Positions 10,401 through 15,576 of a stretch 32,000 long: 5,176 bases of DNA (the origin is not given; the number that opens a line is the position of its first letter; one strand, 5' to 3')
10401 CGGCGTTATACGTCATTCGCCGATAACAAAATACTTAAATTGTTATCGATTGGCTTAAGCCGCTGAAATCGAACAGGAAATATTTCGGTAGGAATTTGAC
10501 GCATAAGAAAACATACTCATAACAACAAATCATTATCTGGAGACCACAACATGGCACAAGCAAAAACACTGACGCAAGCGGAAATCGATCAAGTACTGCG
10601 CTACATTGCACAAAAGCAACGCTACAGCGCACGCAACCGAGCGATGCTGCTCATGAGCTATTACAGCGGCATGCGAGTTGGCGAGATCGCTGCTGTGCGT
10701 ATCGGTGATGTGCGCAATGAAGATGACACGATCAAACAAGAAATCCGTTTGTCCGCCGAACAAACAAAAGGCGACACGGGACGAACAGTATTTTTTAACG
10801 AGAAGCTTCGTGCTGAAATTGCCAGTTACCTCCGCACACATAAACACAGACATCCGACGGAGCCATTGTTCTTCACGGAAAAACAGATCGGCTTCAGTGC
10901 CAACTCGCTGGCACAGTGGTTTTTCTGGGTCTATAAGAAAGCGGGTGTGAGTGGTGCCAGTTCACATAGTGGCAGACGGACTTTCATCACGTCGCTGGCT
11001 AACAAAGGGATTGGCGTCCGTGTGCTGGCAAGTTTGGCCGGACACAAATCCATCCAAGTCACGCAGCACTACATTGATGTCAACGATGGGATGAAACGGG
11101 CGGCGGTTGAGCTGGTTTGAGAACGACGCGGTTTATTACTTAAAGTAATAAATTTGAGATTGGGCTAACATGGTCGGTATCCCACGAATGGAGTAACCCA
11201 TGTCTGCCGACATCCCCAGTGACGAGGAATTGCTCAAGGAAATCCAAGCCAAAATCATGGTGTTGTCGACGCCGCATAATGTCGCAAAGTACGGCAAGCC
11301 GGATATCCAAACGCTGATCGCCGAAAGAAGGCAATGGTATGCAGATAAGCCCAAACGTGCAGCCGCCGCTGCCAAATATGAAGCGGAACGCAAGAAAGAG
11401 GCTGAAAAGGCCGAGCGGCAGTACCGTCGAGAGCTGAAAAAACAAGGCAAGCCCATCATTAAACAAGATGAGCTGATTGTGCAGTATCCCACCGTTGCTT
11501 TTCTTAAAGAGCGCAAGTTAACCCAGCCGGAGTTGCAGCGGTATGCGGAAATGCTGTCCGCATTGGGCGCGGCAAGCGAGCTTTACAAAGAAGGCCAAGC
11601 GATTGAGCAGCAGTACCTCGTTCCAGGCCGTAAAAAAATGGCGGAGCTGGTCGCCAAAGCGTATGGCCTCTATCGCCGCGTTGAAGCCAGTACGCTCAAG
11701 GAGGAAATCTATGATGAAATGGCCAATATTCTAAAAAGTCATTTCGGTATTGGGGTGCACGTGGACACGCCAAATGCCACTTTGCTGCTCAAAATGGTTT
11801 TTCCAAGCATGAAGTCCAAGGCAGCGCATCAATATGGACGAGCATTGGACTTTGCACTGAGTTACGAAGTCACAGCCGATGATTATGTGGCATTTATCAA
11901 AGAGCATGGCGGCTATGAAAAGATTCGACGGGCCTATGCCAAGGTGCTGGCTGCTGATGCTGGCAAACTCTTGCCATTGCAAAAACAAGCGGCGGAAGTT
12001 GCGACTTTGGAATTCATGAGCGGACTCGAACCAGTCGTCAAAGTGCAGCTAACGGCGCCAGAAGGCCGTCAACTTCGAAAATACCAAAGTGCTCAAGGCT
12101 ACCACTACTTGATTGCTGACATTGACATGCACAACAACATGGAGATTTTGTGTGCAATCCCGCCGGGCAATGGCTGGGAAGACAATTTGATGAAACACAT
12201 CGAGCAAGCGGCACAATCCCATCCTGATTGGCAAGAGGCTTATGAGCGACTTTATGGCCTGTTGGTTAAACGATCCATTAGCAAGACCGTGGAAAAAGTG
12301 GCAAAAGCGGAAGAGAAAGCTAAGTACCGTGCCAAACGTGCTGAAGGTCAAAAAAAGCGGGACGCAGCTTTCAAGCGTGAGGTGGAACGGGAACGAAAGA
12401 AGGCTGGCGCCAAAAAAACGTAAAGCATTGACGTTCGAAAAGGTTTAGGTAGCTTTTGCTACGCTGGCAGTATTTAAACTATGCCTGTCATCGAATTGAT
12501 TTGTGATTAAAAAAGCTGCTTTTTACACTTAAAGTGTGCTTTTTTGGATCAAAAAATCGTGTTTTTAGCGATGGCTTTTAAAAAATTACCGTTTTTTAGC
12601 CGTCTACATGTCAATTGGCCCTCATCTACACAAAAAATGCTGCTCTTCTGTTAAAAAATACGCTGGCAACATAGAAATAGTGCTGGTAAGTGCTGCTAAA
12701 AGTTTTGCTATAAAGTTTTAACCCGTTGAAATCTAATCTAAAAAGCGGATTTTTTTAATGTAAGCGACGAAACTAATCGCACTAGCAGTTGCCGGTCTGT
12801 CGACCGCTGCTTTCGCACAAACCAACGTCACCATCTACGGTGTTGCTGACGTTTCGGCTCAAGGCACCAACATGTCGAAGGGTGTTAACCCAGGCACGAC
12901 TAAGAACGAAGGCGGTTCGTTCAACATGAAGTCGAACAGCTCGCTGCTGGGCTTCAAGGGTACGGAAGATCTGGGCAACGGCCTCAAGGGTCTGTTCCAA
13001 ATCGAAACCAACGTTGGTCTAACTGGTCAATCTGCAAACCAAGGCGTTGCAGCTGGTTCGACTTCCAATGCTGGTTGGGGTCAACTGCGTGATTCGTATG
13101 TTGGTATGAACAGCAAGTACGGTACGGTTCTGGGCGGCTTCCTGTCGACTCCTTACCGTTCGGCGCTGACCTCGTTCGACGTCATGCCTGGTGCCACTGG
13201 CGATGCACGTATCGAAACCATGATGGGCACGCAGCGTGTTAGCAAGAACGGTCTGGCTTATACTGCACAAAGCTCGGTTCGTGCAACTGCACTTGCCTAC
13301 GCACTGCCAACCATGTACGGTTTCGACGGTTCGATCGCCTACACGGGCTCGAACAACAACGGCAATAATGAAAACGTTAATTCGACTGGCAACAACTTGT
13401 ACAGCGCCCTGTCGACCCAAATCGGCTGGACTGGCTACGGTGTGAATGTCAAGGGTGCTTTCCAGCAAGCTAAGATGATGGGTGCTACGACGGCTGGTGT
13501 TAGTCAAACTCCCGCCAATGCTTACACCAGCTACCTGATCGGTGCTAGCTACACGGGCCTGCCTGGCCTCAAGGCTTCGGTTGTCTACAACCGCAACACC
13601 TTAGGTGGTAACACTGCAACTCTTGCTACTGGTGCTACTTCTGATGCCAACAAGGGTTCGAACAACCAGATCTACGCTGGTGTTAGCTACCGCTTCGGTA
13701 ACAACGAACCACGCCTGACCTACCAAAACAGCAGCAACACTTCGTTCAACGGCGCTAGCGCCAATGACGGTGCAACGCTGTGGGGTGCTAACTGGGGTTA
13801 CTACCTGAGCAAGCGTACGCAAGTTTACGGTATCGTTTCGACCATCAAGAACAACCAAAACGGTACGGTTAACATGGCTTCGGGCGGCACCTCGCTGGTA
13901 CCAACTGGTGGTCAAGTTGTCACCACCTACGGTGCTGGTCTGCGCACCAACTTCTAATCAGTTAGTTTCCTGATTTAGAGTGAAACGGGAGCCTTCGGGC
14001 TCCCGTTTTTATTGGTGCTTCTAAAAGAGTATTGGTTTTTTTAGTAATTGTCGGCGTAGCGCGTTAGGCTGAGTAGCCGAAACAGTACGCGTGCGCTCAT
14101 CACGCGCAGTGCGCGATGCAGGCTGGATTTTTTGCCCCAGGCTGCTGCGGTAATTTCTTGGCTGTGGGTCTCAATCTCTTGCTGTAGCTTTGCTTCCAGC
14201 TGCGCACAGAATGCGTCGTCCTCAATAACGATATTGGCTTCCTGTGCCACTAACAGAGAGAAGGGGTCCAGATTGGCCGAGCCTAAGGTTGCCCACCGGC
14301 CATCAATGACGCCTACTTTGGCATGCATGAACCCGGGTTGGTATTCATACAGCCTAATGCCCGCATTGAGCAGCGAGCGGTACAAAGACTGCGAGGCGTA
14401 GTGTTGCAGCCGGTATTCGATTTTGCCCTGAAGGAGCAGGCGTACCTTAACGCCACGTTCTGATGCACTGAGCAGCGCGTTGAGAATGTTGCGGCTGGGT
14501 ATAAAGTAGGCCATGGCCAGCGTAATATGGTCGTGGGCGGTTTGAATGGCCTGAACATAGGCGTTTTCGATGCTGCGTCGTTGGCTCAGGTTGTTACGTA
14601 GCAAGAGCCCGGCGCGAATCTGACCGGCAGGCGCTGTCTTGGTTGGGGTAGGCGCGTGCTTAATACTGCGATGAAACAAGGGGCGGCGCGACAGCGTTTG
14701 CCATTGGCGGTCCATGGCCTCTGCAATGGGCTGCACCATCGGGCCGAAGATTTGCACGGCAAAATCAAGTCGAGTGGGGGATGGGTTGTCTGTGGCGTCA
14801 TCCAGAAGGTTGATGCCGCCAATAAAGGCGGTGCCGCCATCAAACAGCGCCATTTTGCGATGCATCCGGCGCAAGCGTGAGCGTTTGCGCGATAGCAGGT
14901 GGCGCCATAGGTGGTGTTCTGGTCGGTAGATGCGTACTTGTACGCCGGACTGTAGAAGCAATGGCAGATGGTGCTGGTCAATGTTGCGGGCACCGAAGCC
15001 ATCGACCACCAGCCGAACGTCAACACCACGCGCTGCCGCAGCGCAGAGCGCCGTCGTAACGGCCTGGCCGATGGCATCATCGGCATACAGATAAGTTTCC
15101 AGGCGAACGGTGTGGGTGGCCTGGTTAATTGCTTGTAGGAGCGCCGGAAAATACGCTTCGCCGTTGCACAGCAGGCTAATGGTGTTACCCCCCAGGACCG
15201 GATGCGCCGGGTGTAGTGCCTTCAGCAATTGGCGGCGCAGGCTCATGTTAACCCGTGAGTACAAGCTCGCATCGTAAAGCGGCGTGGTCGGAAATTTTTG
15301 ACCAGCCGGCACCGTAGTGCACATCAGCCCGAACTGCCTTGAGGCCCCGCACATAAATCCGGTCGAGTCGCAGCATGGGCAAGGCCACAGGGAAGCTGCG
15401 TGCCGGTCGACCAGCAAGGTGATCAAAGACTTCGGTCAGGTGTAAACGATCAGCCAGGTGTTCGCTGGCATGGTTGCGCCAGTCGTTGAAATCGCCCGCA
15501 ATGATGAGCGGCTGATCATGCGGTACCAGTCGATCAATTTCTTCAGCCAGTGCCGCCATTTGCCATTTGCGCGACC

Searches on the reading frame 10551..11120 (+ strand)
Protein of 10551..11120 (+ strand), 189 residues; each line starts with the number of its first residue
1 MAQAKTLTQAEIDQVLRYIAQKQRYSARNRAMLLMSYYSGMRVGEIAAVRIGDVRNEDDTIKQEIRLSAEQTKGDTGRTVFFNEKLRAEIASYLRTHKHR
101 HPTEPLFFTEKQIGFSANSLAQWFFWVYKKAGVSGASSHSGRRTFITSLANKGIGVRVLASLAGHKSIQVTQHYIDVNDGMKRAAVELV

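Call 40: search_protein_families(library=pfam, proteins=[window:10551-11120:+], max_evalue=0.001)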
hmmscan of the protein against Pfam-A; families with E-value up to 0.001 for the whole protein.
window:10551-11120:+ (189 aa): 1 family
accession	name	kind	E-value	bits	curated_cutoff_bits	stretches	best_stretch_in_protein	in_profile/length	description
PF00589.27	Phage_integrase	-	1.4e-26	93.8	27.1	1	6-179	2-170/172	Phage integrase family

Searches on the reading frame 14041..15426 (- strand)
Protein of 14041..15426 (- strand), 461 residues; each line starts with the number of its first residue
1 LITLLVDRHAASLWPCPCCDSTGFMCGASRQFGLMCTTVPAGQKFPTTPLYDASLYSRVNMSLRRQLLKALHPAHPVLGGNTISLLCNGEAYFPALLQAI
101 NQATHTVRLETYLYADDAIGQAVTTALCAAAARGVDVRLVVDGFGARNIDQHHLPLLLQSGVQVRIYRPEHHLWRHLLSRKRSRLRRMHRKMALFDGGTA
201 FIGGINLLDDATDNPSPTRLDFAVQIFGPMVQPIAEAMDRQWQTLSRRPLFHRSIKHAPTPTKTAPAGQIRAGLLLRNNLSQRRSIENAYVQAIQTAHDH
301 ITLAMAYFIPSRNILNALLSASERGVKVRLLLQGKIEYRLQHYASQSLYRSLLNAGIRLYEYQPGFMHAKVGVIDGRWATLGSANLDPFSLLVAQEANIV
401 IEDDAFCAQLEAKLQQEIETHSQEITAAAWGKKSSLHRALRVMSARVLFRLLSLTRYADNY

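Call 40: search_protein_families(library=pfam, proteins=[window:14041-15426:-], max_evalue=0.001)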
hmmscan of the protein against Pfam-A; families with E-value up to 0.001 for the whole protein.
window:14041-15426:- (461 aa): 4 families
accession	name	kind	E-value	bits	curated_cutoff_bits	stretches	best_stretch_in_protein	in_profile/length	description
PF13091.12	PLDc_2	-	2.4e-52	176.7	27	2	291-416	2-130/132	PLD-like domain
PF00614.28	PLDc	-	5.1e-11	42.5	21.9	1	364-387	2-25/28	Phospholipase D Active site motif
PF24402.1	iHKD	-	4e-05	24.1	27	0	122-167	4-48/111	Inactive HKD-Rease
PF13090.12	PP_kinase_C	-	0.00073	19.5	25.8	0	285-335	15-64/172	Polyphosphate kinase C-terminal domain 2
